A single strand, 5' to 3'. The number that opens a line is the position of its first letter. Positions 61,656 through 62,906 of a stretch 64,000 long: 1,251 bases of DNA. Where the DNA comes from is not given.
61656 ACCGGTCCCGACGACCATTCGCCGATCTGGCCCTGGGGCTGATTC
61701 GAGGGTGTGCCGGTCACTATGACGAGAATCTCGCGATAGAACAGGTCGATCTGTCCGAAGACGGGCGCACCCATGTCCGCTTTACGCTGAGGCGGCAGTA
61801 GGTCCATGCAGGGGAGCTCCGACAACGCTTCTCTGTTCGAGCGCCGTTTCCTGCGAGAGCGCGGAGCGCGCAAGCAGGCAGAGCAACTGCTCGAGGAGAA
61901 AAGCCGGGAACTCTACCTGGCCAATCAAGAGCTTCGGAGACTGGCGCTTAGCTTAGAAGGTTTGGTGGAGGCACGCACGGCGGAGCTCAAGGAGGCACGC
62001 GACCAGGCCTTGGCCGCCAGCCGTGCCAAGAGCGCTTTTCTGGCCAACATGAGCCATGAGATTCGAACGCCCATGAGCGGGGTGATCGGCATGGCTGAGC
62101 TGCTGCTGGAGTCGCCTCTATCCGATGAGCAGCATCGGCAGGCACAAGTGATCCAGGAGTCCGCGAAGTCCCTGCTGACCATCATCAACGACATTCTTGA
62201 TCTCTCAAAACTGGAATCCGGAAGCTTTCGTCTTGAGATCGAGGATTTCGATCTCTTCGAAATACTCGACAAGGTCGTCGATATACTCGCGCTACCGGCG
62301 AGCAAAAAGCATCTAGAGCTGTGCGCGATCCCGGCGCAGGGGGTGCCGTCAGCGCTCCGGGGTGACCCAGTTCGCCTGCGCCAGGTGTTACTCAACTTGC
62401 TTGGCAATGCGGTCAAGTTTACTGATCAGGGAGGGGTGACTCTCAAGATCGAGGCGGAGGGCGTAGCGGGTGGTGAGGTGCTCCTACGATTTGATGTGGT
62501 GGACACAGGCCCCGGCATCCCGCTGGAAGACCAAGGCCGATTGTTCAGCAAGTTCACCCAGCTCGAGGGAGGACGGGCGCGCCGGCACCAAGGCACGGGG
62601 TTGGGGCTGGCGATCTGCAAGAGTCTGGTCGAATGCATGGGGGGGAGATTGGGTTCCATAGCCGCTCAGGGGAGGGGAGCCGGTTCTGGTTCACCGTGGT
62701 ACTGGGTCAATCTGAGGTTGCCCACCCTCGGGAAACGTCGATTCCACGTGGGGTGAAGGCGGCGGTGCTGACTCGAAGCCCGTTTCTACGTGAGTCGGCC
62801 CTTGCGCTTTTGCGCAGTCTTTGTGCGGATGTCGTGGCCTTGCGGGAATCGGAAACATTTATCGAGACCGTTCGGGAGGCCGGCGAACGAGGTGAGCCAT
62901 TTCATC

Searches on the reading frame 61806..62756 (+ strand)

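Call 30: search_protein_families(library=ncbifam, max_evalue=0.00001, proteins=[window:61806-62756:+])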
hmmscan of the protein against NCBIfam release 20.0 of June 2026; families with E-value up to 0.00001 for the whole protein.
window:61806-62756:+ (316 aa): 70 families (the best 25 are shown)
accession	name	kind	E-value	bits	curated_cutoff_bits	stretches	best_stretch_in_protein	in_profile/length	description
TIGR02956.1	TMAO_torS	equivalog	1.5e-81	274.9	676.5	1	22-292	398-674/967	TMAO reductase system sensor histidine kinase/response regulator TorS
NF008318.0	PRK11107.1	equivalog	6.5e-79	266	890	1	54-292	272-510/920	two-component sensor histidine kinase BarA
NF011874.0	PRK15347.1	equivalog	4.2e-71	240.2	852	1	49-292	372-606/921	two component system sensor kinase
NF045901.1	HisKinLetSLeg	equivalog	1.1e-63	215.6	1650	1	46-289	265-507/906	two-component system sensor histidine kinase LetS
NF041947.1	LuxQ_Vibrio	equivalog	2e-58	198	1200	1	53-290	451-686/843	quorum-sensing autoinducer 2 sensor kinase/phosphatase LuxQ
NF008099.0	PRK10841.1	equivalog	1.7e-57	194.9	920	1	61-289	456-679/949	two-component system sensor histidine kinase RcsC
NF008302.0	PRK11091.1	equivalog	4.8e-57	193.7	838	1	59-292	267-497/779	aerobic respiration two-component sensor histidine kinase ArcB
NF038297.2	hybrid_HK_HrmK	equivalog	1e-54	186.2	725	1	22-282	187-439/607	hybrid histidine kinase/response regulator HrmK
NF008543.0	PRK11466.1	equivalog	1.4e-54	185.3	982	1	43-291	405-653/914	TMAO reductase system sensor histidine kinase/response regulator TorS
NF046044.1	PnpS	equivalog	2e-50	171.9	400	1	73-289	168-380/390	two-component system histidine kinase PnpS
TIGR02966.1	phoR_proteo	equivalog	2.3e-40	138.6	334.2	1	64-291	101-326/333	phosphate regulon sensor histidine kinase PhoR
NF007420.1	PRK09959.1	equivalog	4.7e-39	133.7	1995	1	61-288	698-924/1197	acid-sensing system histidine kinase EvgS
NF047465.1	hybrid_HK_LvrA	exception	2.4e-38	131.7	1200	1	34-291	158-413/819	hybrid histidine kinase/response regulator LvrA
NF050805.1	CellDivHKDivJCaul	equivalog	5.3e-38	130.6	1000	1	56-289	279-509/531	cell cycle sensor histidine kinase DivJ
NF033092.0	HK_WalK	equivalog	1.4e-37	129.6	725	1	73-291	370-585/594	cell wall metabolism sensor histidine kinase WalK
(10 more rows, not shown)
